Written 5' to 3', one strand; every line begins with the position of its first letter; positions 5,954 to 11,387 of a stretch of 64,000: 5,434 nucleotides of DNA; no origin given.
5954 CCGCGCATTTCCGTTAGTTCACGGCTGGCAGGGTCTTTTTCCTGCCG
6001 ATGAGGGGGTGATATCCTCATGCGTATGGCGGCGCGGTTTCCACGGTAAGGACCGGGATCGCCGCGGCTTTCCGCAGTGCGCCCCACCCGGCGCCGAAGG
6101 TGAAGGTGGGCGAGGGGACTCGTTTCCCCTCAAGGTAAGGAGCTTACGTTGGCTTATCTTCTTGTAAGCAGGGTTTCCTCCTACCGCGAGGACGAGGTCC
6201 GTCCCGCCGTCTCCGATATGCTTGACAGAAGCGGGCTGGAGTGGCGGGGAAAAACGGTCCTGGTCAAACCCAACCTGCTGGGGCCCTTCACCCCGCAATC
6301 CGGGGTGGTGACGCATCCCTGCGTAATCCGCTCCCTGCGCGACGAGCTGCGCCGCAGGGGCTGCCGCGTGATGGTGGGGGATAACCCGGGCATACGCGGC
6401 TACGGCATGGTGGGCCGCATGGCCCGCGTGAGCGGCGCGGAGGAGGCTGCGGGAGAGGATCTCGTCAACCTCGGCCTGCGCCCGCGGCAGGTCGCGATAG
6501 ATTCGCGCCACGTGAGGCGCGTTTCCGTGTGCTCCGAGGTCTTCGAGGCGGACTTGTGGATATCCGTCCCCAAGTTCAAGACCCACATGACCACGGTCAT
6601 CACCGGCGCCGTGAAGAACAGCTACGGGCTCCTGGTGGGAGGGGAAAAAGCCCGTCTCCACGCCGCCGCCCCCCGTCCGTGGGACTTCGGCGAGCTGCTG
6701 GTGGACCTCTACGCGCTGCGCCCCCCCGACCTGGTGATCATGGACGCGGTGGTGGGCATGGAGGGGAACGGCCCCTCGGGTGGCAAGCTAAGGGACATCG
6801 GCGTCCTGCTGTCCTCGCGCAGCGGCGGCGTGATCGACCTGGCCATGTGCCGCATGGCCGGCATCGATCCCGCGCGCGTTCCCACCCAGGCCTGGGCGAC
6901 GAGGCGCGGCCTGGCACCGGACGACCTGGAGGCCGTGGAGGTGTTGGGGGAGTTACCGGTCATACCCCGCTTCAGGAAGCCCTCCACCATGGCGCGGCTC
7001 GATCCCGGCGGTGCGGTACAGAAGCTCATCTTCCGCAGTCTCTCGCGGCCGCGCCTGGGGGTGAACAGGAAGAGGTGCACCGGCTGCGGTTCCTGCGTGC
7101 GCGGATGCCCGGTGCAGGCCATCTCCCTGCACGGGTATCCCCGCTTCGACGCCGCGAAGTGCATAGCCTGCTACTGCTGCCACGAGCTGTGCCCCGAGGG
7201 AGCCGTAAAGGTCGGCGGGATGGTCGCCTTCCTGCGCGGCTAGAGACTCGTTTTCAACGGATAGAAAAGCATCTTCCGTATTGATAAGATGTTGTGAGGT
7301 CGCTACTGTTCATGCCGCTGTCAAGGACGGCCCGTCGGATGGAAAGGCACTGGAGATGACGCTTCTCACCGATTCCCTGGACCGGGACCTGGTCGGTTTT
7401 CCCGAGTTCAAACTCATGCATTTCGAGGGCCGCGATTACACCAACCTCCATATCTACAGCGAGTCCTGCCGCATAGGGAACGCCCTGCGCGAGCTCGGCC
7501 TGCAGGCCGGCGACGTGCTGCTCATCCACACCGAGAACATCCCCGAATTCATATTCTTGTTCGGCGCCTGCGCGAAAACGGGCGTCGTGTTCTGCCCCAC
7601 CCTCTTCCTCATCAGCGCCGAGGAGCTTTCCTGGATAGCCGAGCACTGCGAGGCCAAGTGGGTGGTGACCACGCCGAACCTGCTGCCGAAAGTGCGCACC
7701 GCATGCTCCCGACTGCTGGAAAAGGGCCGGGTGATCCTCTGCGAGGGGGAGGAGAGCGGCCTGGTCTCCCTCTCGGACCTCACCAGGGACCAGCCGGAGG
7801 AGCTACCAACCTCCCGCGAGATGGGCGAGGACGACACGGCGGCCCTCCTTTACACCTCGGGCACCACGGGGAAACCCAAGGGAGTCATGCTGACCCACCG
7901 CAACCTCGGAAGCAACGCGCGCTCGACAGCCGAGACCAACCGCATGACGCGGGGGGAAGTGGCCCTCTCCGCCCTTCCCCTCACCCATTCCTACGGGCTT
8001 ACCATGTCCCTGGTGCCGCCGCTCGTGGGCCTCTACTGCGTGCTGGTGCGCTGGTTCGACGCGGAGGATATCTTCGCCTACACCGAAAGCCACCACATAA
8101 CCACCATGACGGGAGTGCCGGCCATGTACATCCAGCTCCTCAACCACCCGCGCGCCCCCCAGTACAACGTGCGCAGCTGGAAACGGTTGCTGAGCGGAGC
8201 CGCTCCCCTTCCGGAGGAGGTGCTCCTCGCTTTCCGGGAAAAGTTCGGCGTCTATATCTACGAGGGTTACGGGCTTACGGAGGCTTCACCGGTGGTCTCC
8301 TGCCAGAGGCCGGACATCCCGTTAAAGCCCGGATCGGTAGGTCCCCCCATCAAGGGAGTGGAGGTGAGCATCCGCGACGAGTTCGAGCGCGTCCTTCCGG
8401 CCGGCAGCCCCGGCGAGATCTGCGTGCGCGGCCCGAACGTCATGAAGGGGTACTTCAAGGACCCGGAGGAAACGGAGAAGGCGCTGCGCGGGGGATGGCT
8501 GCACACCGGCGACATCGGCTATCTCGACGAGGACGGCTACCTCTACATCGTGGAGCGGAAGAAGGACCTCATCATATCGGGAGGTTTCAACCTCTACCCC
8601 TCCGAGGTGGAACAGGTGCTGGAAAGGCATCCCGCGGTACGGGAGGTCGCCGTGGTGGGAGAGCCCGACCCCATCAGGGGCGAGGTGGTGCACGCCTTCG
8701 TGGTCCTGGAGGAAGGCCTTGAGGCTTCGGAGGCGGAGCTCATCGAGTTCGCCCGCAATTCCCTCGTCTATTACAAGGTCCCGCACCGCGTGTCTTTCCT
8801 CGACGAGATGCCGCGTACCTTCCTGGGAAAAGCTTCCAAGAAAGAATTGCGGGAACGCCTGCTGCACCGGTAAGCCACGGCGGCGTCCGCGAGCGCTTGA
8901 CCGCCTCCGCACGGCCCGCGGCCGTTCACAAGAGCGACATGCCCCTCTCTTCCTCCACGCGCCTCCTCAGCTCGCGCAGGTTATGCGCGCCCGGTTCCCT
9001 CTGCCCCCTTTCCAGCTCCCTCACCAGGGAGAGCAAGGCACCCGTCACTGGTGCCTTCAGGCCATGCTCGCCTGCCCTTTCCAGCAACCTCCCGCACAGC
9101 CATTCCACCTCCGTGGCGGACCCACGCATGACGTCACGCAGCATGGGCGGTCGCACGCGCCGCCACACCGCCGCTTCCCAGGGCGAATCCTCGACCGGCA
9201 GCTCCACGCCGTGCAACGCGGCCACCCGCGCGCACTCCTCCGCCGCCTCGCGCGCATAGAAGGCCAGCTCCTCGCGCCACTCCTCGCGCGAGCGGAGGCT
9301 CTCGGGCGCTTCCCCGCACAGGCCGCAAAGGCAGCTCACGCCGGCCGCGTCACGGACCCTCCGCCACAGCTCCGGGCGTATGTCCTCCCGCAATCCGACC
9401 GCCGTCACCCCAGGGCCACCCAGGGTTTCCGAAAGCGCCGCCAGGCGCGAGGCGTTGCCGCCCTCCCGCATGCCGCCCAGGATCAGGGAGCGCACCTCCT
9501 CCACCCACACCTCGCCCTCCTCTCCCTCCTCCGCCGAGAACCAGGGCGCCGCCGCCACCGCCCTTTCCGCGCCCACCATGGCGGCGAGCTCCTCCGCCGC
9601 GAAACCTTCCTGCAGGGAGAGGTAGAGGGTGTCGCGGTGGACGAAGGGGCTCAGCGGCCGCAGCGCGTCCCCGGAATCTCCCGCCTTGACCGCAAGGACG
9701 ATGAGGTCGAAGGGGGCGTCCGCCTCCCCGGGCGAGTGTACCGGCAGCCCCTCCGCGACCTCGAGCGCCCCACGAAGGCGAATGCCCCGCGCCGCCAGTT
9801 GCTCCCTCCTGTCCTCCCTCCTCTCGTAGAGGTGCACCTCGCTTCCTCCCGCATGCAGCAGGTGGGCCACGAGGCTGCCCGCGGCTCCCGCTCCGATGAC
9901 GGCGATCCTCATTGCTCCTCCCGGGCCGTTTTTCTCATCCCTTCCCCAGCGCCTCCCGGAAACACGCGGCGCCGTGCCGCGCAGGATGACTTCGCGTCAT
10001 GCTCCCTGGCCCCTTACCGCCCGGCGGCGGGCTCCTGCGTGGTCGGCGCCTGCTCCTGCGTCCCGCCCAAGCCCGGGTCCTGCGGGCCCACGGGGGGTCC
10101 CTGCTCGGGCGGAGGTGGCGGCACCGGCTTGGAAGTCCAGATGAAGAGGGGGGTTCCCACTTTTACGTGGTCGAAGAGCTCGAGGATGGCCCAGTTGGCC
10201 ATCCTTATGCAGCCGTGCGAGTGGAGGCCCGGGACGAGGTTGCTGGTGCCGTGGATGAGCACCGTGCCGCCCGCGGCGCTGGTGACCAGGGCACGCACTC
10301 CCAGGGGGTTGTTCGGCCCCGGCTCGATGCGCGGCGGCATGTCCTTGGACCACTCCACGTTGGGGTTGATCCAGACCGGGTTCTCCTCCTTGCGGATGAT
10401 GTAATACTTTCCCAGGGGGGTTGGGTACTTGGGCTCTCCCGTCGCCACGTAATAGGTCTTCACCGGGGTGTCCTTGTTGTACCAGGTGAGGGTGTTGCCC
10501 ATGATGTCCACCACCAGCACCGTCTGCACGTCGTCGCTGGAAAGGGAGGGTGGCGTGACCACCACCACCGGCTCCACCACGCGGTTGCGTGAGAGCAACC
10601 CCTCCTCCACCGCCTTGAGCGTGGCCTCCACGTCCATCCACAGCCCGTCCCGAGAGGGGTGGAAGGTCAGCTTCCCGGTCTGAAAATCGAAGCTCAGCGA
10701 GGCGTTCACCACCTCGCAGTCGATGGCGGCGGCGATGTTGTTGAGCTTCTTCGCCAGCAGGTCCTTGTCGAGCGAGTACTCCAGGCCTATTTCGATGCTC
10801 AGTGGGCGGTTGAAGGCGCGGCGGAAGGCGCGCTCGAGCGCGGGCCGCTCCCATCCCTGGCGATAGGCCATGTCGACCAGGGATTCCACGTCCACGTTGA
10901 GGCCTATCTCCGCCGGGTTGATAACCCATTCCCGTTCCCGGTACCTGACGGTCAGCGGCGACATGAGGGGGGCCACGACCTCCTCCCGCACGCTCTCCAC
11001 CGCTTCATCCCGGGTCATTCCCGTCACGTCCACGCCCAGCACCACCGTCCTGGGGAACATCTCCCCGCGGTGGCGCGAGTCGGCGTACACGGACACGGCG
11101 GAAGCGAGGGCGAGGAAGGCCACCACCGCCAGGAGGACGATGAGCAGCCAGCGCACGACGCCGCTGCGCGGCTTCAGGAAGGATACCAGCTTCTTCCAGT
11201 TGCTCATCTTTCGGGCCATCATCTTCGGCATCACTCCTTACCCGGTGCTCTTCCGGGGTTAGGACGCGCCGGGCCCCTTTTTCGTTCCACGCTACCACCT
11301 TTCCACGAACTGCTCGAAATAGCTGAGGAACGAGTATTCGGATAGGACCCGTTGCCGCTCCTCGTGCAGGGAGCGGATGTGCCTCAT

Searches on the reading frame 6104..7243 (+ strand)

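Call 27: search_protein_families(library=pfam, proteins=[window:6104-7243:+], max_evalue=0.001)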
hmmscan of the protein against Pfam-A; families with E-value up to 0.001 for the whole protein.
window:6104-7243:+ (379 aa): 9 families
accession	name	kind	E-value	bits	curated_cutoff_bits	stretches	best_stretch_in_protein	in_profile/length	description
PF04015.17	DUF362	-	2.1e-46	158.9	24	1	52-250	1-200/200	Domain of unknown function (DUF362)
PF00037.32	Fer4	-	1.7e-10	40.7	21.1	1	320-341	3-24/24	4Fe-4S binding domain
PF12837.12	Fer4_6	-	6.5e-09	35.8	25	1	320-340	4-24/24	4Fe-4S binding domain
PF12838.12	Fer4_7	-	2.9e-07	31.3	27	1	324-367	1-52/52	4Fe-4S dicluster domain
PF12797.12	Fer4_2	-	3.2e-07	30.3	24.5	1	320-337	5-22/22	4Fe-4S binding domain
PF14697.11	Fer4_21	-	3.6e-07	30.7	35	2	320-369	3-58/59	4Fe-4S dicluster domain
PF13237.11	Fer4_10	-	8.2e-07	29.3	25.5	1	320-364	4-53/53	4Fe-4S dicluster domain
PF13187.11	Fer4_9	-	2.1e-05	24.9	27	1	324-367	1-51/52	4Fe-4S dicluster domain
PF13484.11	Fer4_16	-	0.00026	22.1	30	1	324-354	1-30/66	4Fe-4S double cluster binding domain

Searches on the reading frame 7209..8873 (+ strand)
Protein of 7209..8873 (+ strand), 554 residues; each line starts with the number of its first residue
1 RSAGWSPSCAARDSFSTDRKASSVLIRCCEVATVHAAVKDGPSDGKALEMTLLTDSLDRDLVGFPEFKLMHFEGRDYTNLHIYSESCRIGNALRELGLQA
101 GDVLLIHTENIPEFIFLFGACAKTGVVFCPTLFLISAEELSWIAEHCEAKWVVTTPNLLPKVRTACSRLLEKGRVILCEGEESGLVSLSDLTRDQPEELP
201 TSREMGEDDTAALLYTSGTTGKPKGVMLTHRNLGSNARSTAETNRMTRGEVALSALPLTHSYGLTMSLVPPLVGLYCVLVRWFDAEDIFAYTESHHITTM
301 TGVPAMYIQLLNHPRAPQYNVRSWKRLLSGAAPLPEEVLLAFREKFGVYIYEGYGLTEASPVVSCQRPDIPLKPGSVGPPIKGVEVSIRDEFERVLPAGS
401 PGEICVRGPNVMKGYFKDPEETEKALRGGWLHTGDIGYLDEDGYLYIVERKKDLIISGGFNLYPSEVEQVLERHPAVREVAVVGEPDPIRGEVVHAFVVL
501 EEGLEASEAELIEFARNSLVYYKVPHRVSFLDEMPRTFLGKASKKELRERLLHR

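Call 27: search_protein_families(library=pfam, proteins=[window:7209-8873:+], max_evalue=0.001)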
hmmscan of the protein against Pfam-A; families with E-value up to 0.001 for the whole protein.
window:7209-8873:+ (554 aa): 2 families
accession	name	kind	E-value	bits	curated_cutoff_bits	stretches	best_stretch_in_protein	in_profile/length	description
PF00501.34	AMP-binding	-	6.8e-87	292.2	29.9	1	63-416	7-384/384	AMP-binding enzyme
PF13193.12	AMP-binding_C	-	9.6e-22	78.1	24.5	1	466-541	1-76/76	AMP-binding enzyme C-terminal domain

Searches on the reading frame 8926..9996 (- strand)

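Call 27: search_protein_families(library=pfam, proteins=[window:8926-9996:-], max_evalue=0.001)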
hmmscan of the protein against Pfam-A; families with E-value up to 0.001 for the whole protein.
window:8926-9996:- (356 aa): 7 families
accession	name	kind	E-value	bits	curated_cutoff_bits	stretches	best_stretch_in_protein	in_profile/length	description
PF02558.23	ApbA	-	7.4e-23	81.3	22.2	1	31-174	1-146/150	Ketopantoate reductase PanE/ApbA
PF08546.17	ApbA_C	-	1.3e-13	51.9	22.7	1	205-329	1-125/125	Ketopantoate reductase PanE/ApbA C terminal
PF01210.29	NAD_Gly3P_dh_N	-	2.8e-05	24.6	23.1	1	31-139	2-113/158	NAD-dependent glycerol-3-phosphate dehydrogenase N-terminus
PF03446.21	NAD_binding_2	-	5.9e-05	23.6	21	1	30-110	1-70/161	NAD binding domain of 6-phosphogluconate dehydrogenase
PF13450.12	NAD_binding_8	-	0.00012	22.7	21.9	1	33-62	1-30/68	NAD(P)-binding Rossmann-like domain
PF02826.25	2-Hacid_dh_C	-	0.00043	20.1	25.1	1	27-84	35-95/178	D-isomer specific 2-hydroxyacid dehydrogenase, NAD binding domain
PF03807.23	F420_oxidored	-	0.00048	21.1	21.6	0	30-117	1-80/94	NADP oxidoreductase coenzyme F420-dependent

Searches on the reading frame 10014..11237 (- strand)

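Call 27: search_protein_families(library=pfam, proteins=[window:10014-11237:-], max_evalue=0.001)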
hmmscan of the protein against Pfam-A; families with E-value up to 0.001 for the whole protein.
window:10014-11237:- (407 aa): 2 families
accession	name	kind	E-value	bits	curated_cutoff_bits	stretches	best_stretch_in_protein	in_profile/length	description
PF03734.19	YkuD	-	7e-25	88.7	23.4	1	239-366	2-146/146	L,D-transpeptidase catalytic domain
PF12229.13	PG_binding_4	-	8.7e-16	58.6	22.1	1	104-220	1-115/117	Putative peptidoglycan binding domain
